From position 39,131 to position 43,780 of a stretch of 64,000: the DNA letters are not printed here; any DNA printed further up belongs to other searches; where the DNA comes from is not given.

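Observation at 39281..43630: Second, stand-alone C-A-T-R synthetase whose A-domain pocket is strikingly acidic (possible basic amino-aldehyde warhead)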

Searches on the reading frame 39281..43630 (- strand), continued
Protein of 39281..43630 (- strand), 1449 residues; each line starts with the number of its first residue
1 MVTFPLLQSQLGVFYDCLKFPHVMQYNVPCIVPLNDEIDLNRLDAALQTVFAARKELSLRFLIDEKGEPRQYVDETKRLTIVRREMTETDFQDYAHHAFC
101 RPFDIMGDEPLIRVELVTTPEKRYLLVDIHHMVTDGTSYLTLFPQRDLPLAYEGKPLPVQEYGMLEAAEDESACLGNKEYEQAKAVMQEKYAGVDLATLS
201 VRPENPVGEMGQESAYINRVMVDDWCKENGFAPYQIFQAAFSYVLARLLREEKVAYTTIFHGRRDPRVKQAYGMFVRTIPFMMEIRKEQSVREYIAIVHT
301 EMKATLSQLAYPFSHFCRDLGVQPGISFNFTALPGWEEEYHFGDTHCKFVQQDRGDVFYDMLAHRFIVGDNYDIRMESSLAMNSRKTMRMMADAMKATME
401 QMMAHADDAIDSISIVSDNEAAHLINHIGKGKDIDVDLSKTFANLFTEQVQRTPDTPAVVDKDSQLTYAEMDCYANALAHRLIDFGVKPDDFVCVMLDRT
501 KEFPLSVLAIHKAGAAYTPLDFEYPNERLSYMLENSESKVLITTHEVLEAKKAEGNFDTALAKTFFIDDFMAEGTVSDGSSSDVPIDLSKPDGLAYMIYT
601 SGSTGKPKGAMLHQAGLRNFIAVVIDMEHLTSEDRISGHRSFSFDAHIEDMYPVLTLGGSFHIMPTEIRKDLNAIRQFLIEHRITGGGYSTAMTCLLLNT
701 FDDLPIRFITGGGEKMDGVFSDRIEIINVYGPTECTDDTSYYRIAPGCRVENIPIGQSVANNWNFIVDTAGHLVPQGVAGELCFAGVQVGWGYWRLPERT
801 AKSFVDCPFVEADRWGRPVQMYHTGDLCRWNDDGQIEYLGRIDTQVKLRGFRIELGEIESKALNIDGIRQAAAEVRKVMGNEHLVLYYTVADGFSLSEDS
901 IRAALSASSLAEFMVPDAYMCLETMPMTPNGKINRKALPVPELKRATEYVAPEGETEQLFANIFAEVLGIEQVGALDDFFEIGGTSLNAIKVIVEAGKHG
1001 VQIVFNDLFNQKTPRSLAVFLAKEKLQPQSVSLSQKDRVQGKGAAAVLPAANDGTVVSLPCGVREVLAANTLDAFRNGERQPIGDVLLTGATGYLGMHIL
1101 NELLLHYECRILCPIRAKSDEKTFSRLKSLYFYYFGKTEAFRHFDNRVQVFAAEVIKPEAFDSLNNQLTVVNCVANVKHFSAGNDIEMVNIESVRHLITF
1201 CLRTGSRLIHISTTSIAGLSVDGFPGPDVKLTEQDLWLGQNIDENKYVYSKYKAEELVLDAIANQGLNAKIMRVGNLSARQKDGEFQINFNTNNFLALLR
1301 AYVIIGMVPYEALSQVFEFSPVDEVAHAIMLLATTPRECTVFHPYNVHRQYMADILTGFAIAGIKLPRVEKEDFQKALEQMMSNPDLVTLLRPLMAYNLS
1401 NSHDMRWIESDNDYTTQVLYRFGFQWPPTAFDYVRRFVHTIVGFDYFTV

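Call 9: find_homologous_proteins(query=window:39281-43630:-, max_evalue=1e-20)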
Query window:39281-43630:- (1449 aa): 1222 proteins with E <= 1e-20 among 7378 candidates; the best 120 are listed.
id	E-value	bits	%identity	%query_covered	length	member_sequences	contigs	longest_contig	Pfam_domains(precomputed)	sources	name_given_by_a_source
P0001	0.0e+0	3365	100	100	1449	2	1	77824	PF00668.26,PF00550.32,PF00501.35,PF07993.19,PF01370.28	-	-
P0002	0.0e+0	2747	82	100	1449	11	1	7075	PF00668.26,PF00550.32,PF00501.35,PF07993.19,PF01370.28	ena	-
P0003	0.0e+0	2744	82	100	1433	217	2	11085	PF00668.26,PF00550.32,PF01073.26,PF00501.35,PF07993.19,PF01370.28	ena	-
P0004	0.0e+0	2742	82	100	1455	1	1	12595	PF00668.26,PF00550.32,PF00501.35,PF07993.19,PF01370.28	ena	-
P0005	0.0e+0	2737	82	100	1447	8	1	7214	PF00668.26,PF00550.32,PF00501.35,PF07993.19,PF01370.28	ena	-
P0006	0.0e+0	2734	82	100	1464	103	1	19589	PF00668.26,PF00550.32,PF00501.35,PF07993.19,PF01370.28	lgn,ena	-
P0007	0.0e+0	2733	82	100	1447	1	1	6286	PF00668.26,PF00550.32,PF00501.35,PF07993.19,PF01370.28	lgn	-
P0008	0.0e+0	2732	82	100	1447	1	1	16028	PF00668.26,PF00550.32,PF00501.35,PF07993.19,PF01370.28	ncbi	-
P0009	0.0e+0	2728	81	100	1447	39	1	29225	PF00668.26,PF00550.32,PF00501.35,PF07993.19,PF01370.28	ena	-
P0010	0.0e+0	2724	81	100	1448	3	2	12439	PF00668.26,PF00550.32,PF00501.35,PF07993.19,PF01370.28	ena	-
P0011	0.0e+0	2724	81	100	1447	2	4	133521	PF00668.26,PF00550.32,PF00501.35,PF07993.19,PF01370.28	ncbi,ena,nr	ncbi:MAG: amino acid adenylation domain-containing protein [Muribaculaceae bacterium]|nr:amino acid 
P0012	0.0e+0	2723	81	100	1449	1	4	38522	PF00668.26,PF00550.32,PF00501.35,PF07993.19,PF01370.28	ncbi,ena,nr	ncbi:MAG: amino acid adenylation domain-containing protein [Bacteroidaceae bacterium]|nr:amino acid 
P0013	0.0e+0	2718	81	100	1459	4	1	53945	PF00668.26,PF00550.32,PF00501.35,PF07993.19,PF01370.28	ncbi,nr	ncbi:MAG: amino acid adenylation domain-containing protein [Prevotella sp.]|nr:amino acid adenylatio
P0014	0.0e+0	2713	81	100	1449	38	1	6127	PF00668.26,PF04321.24,PF00550.32,PF00501.35,PF07993.19,PF01370.28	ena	-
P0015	0.0e+0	2709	81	100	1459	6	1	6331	PF00668.26,PF00550.32,PF01073.26,PF00501.35,PF07993.19,PF01370.28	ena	-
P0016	0.0e+0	2708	81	100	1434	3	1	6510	PF00668.26,PF00550.32,PF00501.35,PF07993.19,PF01370.28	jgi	jgi:amino acid adenylation domain-containing protein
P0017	0.0e+0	2704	81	100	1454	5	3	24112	PF00668.26,PF00550.32,PF00501.35,PF07993.19,PF01370.28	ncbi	-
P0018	0.0e+0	2701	80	100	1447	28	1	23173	PF00668.26,PF00550.32,PF00501.35,PF07993.19,PF01370.28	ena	-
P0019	0.0e+0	2698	81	100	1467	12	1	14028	PF00668.26,PF00550.32,PF00501.35,PF07993.19,PF01370.28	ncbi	-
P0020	0.0e+0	2697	80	100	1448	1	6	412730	PF00668.26,PF00550.32,PF01073.26,PF00501.35,PF07993.19,PF01370.28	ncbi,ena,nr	ncbi:MAG: amino acid adenylation domain-containing protein [Prevotella sp.]|nr:amino acid adenylatio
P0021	0.0e+0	2697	81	100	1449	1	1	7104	PF00668.26,PF00550.32,PF00501.35,PF07993.19,PF01370.28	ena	-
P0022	0.0e+0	2697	80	100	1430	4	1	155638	PF00668.26,PF00550.32,PF01073.26,PF00501.35,PF07993.19,PF01370.28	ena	-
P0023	0.0e+0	2693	80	100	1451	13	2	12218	PF00668.26,PF00550.32,PF00501.35,PF07993.19,PF01370.28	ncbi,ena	-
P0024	0.0e+0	2691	80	100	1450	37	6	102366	PF00668.26,PF00550.32,PF00501.35,PF07993.19,PF01370.28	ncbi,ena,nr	ncbi:MAG: amino acid adenylation domain-containing protein [Muribaculaceae bacterium]|nr:amino acid 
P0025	0.0e+0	2686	80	100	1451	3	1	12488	PF00668.26,PF00550.32,PF00501.35,PF07993.19,PF01370.28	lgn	-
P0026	0.0e+0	2686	80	100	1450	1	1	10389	PF00668.26,PF00550.32,PF00501.35,PF07993.19,PF01370.28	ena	-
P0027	0.0e+0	2684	79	100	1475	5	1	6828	PF00668.26,PF00550.32,PF00501.35,PF07993.19,PF01370.28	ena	-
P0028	0.0e+0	2682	80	100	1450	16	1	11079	PF00668.26,PF00550.32,PF00501.35,PF07993.19,PF01370.28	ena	-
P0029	0.0e+0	2680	80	100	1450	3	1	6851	PF00668.26,PF00550.32,PF00501.35,PF07993.19,PF01370.28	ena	-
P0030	0.0e+0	2680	80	100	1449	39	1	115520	PF00668.26,PF00550.32,PF00501.35,PF07993.19,PF01370.28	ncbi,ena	-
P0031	0.0e+0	2679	80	100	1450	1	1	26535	PF00668.26,PF00550.32,PF00501.35,PF07993.19,PF01370.28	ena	-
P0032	0.0e+0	2677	80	100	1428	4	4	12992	PF00668.26,PF00550.32,PF00501.35,PF07993.19,PF01370.28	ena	-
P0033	0.0e+0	2676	80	100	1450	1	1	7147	PF00668.26,PF00550.32,PF00501.35,PF07993.19,PF01370.28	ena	-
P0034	0.0e+0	2676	79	100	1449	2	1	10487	PF00668.26,PF00550.32,PF00501.35,PF07993.19,PF01370.28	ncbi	-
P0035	0.0e+0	2675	79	100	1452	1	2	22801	PF00668.26,PF00550.32,PF01073.26,PF00501.35,PF07993.19,PF01370.28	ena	-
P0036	0.0e+0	2674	80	100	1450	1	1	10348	PF00668.26,PF00550.32,PF00501.35,PF07993.19,PF01370.28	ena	-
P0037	0.0e+0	2672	79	100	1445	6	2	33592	PF00668.26,PF04321.24,PF00550.32,PF01073.26,PF00501.35,PF07993.19,PF01370.28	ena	-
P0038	0.0e+0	2671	80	100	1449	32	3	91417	PF00668.26,PF00550.32,PF00501.35,PF07993.19,PF01370.28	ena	-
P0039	0.0e+0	2667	79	100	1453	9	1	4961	PF00668.26,PF00550.32,PF00501.35,PF07993.19,PF01370.28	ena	-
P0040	0.0e+0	2667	81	99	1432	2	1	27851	PF00668.26,PF00550.32,PF00501.35,PF07993.19,PF01370.28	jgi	jgi:amino acid adenylation domain-containing protein/thioester reductase-like protein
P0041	0.0e+0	2666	79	100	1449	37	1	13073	PF00668.26,PF00550.32,PF00501.35,PF07993.19,PF01370.28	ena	-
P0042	0.0e+0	2666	79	100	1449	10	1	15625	PF00668.26,PF00550.32,PF00501.35,PF07993.19,PF01370.28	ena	-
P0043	0.0e+0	2665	79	100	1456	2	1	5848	PF00668.26,PF00550.32,PF00501.35,PF07993.19,PF01370.28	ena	-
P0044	0.0e+0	2659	79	100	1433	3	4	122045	PF00668.26,PF00550.32,PF00501.35,PF07993.19,PF01370.28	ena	-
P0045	0.0e+0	2656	79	100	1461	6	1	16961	PF00668.26,PF00550.32,PF00501.35,PF07993.19,PF01370.28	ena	-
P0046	0.0e+0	2654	79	100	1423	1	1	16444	PF00668.26,PF00550.32,PF01073.26,PF00501.35,PF07993.19,PF01370.28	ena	-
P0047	0.0e+0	2652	78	100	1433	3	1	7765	PF00668.26,PF00550.32,PF00501.35,PF07993.19,PF01370.28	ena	-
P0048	0.0e+0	2652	78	100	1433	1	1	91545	PF00668.26,PF00550.32,PF00501.35,PF07993.19,PF01370.28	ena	-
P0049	0.0e+0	2652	78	100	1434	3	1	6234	PF00668.26,PF00550.32,PF00501.35,PF07993.19,PF01370.28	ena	-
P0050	0.0e+0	2651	79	100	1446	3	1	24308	PF00668.26,PF00550.32,PF00501.35,PF07993.19,PF01370.28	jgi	-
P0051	0.0e+0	2650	79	100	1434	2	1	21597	PF00668.26,PF00550.32,PF00501.35,PF07993.19,PF01370.28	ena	-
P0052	0.0e+0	2650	79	100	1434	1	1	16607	PF00668.26,PF00550.32,PF00501.35,PF07993.19,PF01370.28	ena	-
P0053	0.0e+0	2650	78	100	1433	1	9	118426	PF00668.26,PF00550.32,PF00501.35,PF07993.19,PF01370.28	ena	-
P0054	0.0e+0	2650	79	100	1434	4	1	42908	PF00668.26,PF00550.32,PF00501.35,PF07993.19,PF01370.28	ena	-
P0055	0.0e+0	2650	78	100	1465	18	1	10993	PF00668.26,PF00550.32,PF01073.26,PF00501.35,PF07993.19,PF01370.28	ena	-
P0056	0.0e+0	2650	78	100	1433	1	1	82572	PF00668.26,PF00550.32,PF00501.35,PF07993.19,PF01370.28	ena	-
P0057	0.0e+0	2649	78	100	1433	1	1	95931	PF00668.26,PF00550.32,PF00501.35,PF07993.19,PF01370.28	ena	-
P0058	0.0e+0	2649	79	100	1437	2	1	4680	PF00668.26,PF00550.32,PF00501.35,PF07993.19,PF01370.28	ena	-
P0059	0.0e+0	2647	79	100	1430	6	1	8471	PF00668.26,PF00550.32,PF00501.35,PF07993.19,PF01370.28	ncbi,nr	ncbi:MAG: amino acid adenylation domain-containing protein [Muribaculaceae bacterium]|nr:amino acid 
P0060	0.0e+0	2644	78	100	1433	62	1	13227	PF00668.26,PF00550.32,PF00501.35,PF07993.19,PF01370.28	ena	-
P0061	0.0e+0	2643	79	100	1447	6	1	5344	PF00668.26,PF00550.32,PF00501.35,PF07993.19,PF01370.28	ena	-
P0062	0.0e+0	2642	79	100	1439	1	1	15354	PF00668.26,PF00550.32,PF00501.35,PF07993.19,PF01370.28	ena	-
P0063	0.0e+0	2642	79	100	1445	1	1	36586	PF00668.26,PF00550.32,PF01073.26,PF00501.35,PF07993.19,PF01370.28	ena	-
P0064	0.0e+0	2641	78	100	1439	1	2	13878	PF00668.26,PF00550.32,PF00501.35,PF07993.19,PF01370.28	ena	-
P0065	0.0e+0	2641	78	100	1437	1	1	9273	PF00668.26,PF00550.32,PF00501.35,PF07993.19,PF01370.28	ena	-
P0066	0.0e+0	2640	78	100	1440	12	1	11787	PF00668.26,PF00550.32,PF00501.35,PF07993.19,PF01370.28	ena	-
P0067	0.0e+0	2637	78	100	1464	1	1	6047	PF00668.26,PF00550.32,PF00501.35,PF07993.19,PF01370.28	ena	-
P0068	0.0e+0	2636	79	100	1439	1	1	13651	PF00668.26,PF00550.32,PF00501.35,PF07993.19,PF01370.28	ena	-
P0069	0.0e+0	2635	78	100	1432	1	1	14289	PF00668.26,PF00550.32,PF00501.35,PF07993.19,PF01370.28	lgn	-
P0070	0.0e+0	2634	78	100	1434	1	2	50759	PF00668.26,PF00550.32,PF01073.26,PF00501.35,PF07993.19,PF01370.28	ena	-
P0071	0.0e+0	2631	79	100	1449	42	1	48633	PF00668.26,PF00550.32,PF00501.35,PF07993.19,PF01370.28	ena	-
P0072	0.0e+0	2631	78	100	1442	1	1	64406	PF00668.26,PF00550.32,PF00501.35,PF07993.19,PF01370.28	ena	-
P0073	0.0e+0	2631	79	100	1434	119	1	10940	PF00668.26,PF00550.32,PF01073.26,PF00501.35,PF07993.19,PF01370.28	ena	-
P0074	0.0e+0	2629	78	100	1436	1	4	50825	PF00668.26,PF00550.32,PF01073.26,PF00501.35,PF07993.19,PF01370.28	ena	-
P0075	0.0e+0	2627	79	100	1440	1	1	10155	PF00668.26,PF00550.32,PF01073.26,PF00501.35,PF07993.19,PF01370.28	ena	-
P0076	0.0e+0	2626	78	100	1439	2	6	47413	PF00668.26,PF00550.32,PF00501.35,PF07993.19,PF01370.28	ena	-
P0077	0.0e+0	2624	78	100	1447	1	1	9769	PF00668.26,PF00550.32,PF01073.26,PF00501.35,PF07993.19,PF01370.28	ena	-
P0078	0.0e+0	2623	77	100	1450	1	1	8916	PF00668.26,PF00550.32,PF00501.35,PF07993.19,PF01370.28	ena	-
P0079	0.0e+0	2622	78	100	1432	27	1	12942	PF00668.26,PF00550.32,PF00501.35,PF07993.19,PF01370.28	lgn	-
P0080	0.0e+0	2619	78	100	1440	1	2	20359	PF00668.26,PF00550.32,PF01073.26,PF00501.35,PF07993.19,PF01370.28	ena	-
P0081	0.0e+0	2616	78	100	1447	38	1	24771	PF00668.26,PF00550.32,PF00501.35,PF07993.19,PF01370.28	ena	-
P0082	0.0e+0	2616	78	100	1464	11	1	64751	PF00668.26,PF00550.32,PF01073.26,PF00501.35,PF07993.19,PF01370.28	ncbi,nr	ncbi:MAG: amino acid adenylation domain-containing protein [Prevotella sp.]|nr:amino acid adenylatio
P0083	0.0e+0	2614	77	100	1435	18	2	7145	PF00668.26,PF00550.32,PF00501.35,PF07993.19,PF01370.28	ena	-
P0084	0.0e+0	2614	78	100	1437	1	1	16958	PF00668.26,PF00550.32,PF00501.35,PF07993.19,PF01370.28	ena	-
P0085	0.0e+0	2614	78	100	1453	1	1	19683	PF00668.26,PF00550.32,PF01073.26,PF00501.35,PF07993.19,PF01370.28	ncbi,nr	ncbi:MAG: amino acid adenylation domain-containing protein [Prevotella sp.]|nr:amino acid adenylatio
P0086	0.0e+0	2613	77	100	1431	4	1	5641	PF00668.26,PF00550.32,PF00501.35,PF07993.19,PF01370.28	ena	-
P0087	0.0e+0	2612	78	100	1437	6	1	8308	PF00668.26,PF00550.32,PF00501.35,PF07993.19,PF01370.28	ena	-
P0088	0.0e+0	2611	78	100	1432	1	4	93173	PF00668.26,PF00550.32,PF00501.35,PF07993.19,PF01370.28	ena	-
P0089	0.0e+0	2611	77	100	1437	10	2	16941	PF00668.26,PF00550.32,PF00501.35,PF07993.19,PF01370.28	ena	-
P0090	0.0e+0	2610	78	100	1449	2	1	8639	PF00668.26,PF00550.32,PF00501.35,PF07993.19,PF01370.28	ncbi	-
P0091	0.0e+0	2608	78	100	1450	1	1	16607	PF00668.26,PF00550.32,PF00501.35,PF07993.19,PF01370.28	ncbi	-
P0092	0.0e+0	2601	77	100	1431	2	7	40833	PF00668.26,PF00550.32,PF00501.35,PF07993.19,PF01370.28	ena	-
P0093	0.0e+0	2597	76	100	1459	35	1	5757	PF00668.26,PF00550.32,PF01073.26,PF00501.35,PF07993.19,PF01370.28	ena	-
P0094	0.0e+0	2597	77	100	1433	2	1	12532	PF00668.26,PF00550.32,PF00501.35,PF13193.13,PF07993.19,PF01370.28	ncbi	-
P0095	0.0e+0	2596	78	100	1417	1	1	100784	PF00668.26,PF00550.32,PF00501.35,PF07993.19,PF01370.28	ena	-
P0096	0.0e+0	2596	77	100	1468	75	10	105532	PF00668.26,PF00550.32,PF00501.35,PF07993.19,PF01370.28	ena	-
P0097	0.0e+0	2596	77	100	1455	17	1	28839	PF00668.26,PF00550.32,PF00501.35,PF07993.19,PF01370.28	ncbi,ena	-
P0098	0.0e+0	2595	77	100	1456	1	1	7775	PF00668.26,PF00550.32,PF01073.26,PF00501.35,PF07993.19,PF01370.28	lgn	-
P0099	0.0e+0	2595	77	100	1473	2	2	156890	PF00668.26,PF00550.32,PF00501.35,PF07993.19,PF01370.28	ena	-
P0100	0.0e+0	2592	76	100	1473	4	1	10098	PF00668.26,PF04321.24,PF00550.32,PF01073.26,PF00501.35,PF07993.19,PF01370.28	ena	-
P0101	0.0e+0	2592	77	100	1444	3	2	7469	PF00668.26,PF00550.32,PF00501.35,PF07993.19,PF01370.28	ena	-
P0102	0.0e+0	2591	77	100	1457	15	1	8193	PF00668.26,PF00550.32,PF00501.35,PF07993.19,PF01370.28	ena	-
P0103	0.0e+0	2588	76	100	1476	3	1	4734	PF00668.26,PF00550.32,PF01073.26,PF00501.35,PF07993.19,PF01370.28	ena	-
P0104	0.0e+0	2577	76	100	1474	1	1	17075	PF00668.26,PF00550.32,PF00501.35,PF07993.19,PF01370.28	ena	-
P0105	0.0e+0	2576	77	100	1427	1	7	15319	PF00668.26,PF00550.32,PF00501.35,PF07993.19,PF01370.28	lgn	-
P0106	0.0e+0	2570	77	100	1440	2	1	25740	PF00668.26,PF00550.32,PF00501.35,PF07993.19,PF01370.28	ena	-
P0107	0.0e+0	2569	77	100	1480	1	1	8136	PF00668.26,PF00550.32,PF00501.35,PF07993.19,PF01370.28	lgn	-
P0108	0.0e+0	2568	76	100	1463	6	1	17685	PF00668.26,PF00550.32,PF00501.35,PF07993.19,PF01370.28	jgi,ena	-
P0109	0.0e+0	2554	76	100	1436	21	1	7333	PF00668.26,PF00550.32,PF01073.26,PF00501.35,PF07993.19,PF01370.28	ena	-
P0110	0.0e+0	2528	76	98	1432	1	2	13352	PF00668.26,PF04321.24,PF00550.32,PF00501.35,PF07993.19,PF01370.28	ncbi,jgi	jgi:amino acid adenylation domain-containing protein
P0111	0.0e+0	2495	77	96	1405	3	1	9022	PF00668.26,PF00550.32,PF00501.35,PF07993.19,PF01370.28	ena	-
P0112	0.0e+0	2478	64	100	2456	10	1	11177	PF00668.26,PF00550.32,PF00501.35,PF13193.13,PF07993.19,PF01370.28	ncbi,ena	-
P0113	0.0e+0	2471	64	100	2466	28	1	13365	PF00668.26,PF00550.32,PF00501.35,PF13193.13,PF07993.19,PF01370.28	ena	-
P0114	0.0e+0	2470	64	100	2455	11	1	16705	PF00668.26,PF00550.32,PF00501.35,PF13193.13,PF07993.19,PF01370.28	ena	-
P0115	0.0e+0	2464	65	100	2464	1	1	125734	PF00668.26,PF00550.32,PF00501.35,PF13193.13,PF07993.19,PF01370.28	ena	-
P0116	0.0e+0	2460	65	100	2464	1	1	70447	PF00668.26,PF00550.32,PF00501.35,PF13193.13,PF07993.19,PF01370.28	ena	-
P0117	0.0e+0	2458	63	100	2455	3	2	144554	PF00668.26,PF00550.32,PF00501.35,PF13193.13,PF07993.19,PF01370.28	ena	-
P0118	0.0e+0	2457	65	100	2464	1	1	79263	PF00668.26,PF00550.32,PF00501.35,PF13193.13,PF07993.19,PF01370.28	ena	-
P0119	0.0e+0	2455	65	100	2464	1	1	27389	PF00668.26,PF00550.32,PF00501.35,PF13193.13,PF07993.19,PF01370.28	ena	-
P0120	0.0e+0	2452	64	100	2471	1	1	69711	PF00668.26,PF00550.32,PF00501.35,PF13193.13,PF07993.19,PF01370.28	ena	-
